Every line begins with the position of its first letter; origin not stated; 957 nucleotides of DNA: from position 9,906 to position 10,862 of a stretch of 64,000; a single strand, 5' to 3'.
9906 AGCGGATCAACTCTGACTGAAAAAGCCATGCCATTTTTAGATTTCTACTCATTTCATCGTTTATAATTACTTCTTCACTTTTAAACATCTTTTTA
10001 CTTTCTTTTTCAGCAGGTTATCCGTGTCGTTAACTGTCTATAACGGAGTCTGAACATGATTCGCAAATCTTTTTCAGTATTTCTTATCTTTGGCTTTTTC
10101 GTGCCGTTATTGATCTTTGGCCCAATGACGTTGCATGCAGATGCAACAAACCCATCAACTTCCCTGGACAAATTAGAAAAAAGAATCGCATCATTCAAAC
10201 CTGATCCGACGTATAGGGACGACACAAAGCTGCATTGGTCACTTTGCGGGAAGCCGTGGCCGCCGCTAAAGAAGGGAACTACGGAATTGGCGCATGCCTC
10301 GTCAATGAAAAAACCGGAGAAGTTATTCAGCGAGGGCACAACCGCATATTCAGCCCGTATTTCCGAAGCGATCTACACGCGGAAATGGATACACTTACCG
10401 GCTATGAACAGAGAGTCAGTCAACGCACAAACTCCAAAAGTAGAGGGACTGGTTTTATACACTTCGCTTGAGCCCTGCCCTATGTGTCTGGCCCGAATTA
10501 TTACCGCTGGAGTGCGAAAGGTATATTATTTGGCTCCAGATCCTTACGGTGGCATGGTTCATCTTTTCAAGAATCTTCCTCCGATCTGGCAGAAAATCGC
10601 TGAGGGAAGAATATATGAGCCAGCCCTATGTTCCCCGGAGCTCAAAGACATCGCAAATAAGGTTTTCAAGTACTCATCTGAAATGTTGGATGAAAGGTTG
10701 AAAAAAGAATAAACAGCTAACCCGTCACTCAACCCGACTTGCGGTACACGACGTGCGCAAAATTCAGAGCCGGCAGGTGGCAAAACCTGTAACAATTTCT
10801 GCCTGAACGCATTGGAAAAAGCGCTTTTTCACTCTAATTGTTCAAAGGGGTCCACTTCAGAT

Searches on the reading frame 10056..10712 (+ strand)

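Call 14: search_protein_families(library=pfam, proteins=[window:10056-10712:+], max_evalue=0.01)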
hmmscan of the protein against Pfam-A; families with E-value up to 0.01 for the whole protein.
window:10056-10712:+ (218 aa): 3 families
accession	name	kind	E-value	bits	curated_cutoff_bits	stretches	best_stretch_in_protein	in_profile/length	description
PF14437.12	MafB19-deam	-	6.7e-08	33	27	1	104-169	45-110/142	MafB19-like deaminase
PF00383.29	dCMP_cyt_deam_1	-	3.3e-07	30.6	25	1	125-159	67-101/102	Cytidine and deoxycytidylate deaminase zinc-binding region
PF14439.12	Bd3614-deam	-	0.0001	22.7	38.5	1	125-163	51-93/113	Bd3614-like deaminase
